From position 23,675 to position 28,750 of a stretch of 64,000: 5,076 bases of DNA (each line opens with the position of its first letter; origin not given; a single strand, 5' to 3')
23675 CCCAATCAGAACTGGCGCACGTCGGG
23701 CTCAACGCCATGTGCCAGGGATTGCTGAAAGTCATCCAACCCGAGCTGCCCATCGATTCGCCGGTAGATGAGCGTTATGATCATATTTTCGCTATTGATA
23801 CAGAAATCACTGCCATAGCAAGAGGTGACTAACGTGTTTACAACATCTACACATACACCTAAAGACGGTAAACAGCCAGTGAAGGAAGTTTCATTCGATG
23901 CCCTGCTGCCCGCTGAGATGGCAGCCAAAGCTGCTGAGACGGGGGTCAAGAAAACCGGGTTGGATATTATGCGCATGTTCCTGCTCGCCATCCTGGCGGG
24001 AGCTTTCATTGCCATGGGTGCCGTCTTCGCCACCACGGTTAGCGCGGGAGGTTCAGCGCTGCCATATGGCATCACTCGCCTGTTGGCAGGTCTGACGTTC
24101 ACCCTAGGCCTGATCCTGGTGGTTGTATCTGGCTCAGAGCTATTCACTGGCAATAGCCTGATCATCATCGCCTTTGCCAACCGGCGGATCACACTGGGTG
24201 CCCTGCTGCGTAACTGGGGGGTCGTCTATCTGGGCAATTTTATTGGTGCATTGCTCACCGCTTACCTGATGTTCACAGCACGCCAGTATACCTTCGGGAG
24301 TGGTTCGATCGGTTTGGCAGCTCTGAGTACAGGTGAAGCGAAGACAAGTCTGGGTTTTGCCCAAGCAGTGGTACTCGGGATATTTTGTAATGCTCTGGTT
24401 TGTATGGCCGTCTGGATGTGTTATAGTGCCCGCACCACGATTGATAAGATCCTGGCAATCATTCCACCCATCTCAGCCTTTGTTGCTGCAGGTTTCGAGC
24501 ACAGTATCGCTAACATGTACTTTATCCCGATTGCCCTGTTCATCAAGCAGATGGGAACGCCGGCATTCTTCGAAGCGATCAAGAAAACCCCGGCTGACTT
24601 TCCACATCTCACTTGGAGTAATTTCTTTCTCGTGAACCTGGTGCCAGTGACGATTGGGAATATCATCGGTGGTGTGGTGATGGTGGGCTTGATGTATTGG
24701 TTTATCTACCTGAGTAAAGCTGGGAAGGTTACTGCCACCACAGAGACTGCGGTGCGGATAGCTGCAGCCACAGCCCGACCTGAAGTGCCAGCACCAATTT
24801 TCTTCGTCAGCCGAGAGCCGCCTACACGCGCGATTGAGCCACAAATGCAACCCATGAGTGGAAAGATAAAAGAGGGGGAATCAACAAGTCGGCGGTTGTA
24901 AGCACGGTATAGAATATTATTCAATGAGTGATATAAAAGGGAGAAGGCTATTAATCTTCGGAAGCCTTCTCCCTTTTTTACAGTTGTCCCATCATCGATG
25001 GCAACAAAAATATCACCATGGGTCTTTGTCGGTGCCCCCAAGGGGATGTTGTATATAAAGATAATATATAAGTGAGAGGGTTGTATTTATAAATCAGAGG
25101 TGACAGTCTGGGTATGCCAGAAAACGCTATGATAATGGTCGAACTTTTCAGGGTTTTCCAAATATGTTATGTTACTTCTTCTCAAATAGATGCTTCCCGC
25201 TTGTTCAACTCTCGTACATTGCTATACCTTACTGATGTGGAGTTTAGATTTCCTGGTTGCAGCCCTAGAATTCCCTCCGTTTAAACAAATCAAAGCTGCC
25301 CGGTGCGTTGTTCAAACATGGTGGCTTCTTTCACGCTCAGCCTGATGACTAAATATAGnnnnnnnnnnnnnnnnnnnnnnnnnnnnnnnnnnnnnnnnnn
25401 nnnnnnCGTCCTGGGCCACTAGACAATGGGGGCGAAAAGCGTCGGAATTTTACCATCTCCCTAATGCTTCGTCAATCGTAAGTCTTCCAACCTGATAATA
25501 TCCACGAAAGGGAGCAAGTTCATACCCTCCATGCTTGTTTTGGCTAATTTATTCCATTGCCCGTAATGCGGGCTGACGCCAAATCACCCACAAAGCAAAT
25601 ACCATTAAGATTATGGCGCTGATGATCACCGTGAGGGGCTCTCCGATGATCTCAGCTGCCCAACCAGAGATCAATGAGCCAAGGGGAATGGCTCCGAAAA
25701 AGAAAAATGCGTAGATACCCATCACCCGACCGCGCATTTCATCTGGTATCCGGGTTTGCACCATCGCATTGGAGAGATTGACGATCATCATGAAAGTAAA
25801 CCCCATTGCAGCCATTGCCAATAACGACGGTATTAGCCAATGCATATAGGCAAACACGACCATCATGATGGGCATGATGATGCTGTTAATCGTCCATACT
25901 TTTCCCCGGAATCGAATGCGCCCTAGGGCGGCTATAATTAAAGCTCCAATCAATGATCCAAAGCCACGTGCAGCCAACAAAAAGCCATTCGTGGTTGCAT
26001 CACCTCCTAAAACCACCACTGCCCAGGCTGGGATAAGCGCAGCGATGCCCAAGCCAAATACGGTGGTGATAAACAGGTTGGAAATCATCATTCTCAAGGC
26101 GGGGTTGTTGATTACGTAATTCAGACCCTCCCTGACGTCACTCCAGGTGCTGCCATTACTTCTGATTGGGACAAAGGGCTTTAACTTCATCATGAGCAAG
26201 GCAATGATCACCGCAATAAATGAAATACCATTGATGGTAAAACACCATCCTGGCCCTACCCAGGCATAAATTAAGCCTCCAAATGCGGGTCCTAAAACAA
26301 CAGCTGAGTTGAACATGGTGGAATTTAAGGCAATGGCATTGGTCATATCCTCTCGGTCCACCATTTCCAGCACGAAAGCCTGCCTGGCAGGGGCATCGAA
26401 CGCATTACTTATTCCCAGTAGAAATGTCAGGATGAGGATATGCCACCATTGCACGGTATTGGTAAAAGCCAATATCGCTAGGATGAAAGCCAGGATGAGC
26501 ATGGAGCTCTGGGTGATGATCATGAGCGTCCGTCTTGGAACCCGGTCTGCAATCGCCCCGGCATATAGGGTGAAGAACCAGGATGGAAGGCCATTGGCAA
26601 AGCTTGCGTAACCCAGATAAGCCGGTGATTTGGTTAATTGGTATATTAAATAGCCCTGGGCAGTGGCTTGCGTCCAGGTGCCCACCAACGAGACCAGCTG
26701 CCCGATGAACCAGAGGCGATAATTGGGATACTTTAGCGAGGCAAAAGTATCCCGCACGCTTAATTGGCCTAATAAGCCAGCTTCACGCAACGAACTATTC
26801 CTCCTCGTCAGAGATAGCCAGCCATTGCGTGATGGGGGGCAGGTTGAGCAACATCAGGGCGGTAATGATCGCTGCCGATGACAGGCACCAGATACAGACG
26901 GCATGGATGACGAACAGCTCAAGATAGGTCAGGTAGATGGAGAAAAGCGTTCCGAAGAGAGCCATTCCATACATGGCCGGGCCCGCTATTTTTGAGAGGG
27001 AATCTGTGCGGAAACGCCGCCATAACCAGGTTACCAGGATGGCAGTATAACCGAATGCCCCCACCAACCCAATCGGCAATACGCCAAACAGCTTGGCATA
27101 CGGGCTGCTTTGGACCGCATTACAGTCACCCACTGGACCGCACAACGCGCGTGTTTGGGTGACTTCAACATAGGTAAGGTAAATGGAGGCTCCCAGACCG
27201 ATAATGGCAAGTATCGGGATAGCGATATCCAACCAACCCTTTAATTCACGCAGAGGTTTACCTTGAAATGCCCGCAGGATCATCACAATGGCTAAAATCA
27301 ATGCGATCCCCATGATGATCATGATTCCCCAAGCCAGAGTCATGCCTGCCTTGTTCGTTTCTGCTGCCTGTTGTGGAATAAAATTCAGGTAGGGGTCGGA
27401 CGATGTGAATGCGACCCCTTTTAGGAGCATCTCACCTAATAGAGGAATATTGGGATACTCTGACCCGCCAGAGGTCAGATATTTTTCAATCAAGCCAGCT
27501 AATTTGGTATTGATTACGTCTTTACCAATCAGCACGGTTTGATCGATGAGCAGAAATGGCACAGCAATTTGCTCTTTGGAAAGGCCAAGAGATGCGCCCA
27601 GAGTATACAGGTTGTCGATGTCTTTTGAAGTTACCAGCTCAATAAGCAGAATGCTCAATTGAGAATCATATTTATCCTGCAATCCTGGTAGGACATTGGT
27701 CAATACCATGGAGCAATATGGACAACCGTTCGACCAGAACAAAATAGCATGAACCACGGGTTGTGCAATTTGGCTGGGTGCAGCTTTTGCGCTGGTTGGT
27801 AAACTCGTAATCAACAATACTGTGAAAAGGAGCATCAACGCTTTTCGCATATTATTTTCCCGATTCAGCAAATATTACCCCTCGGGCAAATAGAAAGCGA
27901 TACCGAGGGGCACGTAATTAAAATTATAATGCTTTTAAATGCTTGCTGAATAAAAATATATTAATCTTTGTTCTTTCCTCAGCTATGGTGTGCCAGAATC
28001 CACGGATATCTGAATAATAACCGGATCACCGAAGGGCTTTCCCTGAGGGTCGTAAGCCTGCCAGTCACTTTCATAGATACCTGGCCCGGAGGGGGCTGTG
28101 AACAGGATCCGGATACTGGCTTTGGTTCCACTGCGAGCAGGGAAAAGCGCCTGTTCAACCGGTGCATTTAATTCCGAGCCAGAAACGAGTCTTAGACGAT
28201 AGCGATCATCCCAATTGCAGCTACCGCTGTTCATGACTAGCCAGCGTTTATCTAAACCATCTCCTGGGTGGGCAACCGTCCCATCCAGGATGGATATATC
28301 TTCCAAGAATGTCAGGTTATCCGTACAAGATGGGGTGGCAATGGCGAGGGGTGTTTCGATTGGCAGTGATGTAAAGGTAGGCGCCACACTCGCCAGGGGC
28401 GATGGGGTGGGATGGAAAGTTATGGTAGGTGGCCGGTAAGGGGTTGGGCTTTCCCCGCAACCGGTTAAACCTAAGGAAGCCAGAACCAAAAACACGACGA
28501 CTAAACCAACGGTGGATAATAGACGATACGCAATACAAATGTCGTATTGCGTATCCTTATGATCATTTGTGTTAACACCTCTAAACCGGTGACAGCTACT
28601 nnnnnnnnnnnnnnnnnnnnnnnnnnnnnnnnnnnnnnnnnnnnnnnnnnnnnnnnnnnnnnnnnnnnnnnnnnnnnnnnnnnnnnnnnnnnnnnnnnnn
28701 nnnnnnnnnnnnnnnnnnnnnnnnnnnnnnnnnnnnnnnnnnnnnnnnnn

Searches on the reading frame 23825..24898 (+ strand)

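Call 67: search_protein_families(library=pfam, proteins=[window:23825-24898:+], max_evalue=0.00001)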
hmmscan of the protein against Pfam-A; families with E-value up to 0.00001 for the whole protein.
window:23825-24898:+ (358 aa): 1 family
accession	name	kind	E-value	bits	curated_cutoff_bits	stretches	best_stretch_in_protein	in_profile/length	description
PF01226.23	Form_Nir_trans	-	8.4e-80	268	34.6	1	31-293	1-240/240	Formate/nitrite transporter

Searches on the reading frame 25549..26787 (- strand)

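Call 67: search_protein_families(library=pfam, proteins=[window:25549-26787:-], max_evalue=0.00001)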
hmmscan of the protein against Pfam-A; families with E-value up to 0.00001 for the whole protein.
window:25549-26787:- (412 aa): 2 families
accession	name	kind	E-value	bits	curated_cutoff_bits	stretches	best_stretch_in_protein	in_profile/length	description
PF05977.19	MFS_3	-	6.5e-62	210.1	27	1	14-401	3-390/524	Transmembrane secretion effector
PF07690.21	MFS_1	-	3.5e-40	138.4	33.4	1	27-370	2-346/347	Major Facilitator Superfamily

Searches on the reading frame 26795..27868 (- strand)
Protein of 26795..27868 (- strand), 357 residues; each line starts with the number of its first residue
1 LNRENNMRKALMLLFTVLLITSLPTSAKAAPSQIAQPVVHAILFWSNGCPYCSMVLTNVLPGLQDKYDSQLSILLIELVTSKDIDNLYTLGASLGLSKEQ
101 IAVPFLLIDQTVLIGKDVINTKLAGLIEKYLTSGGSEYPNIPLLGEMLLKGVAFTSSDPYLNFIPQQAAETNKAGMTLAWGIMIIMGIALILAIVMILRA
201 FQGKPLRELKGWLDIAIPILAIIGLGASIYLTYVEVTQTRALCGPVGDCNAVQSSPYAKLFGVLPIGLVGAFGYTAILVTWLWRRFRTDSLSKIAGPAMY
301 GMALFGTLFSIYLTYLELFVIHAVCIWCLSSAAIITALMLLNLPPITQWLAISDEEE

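Call 67: search_protein_families(library=pfam, proteins=[window:26795-27868:-], max_evalue=0.00001)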
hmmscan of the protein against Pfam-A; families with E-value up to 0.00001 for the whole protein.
window:26795-27868:- (357 aa): 1 family
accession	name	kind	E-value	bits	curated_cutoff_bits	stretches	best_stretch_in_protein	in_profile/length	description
PF07884.19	VKOR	-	2.9e-26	92.6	27.5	1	217-342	3-133/134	Vitamin K epoxide reductase family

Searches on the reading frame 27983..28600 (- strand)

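Call 67: search_protein_families(library=pfam, proteins=[window:27983-28600:-], max_evalue=0.00001)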
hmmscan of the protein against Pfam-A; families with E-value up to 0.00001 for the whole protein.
window:27983-28600:- (205 aa): 1 family
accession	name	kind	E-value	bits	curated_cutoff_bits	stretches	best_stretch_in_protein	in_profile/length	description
PF16158.11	N_BRCA1_IG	-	3.9e-19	69.6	28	1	104-200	2-108/108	Ig-like domain from next to BRCA1 gene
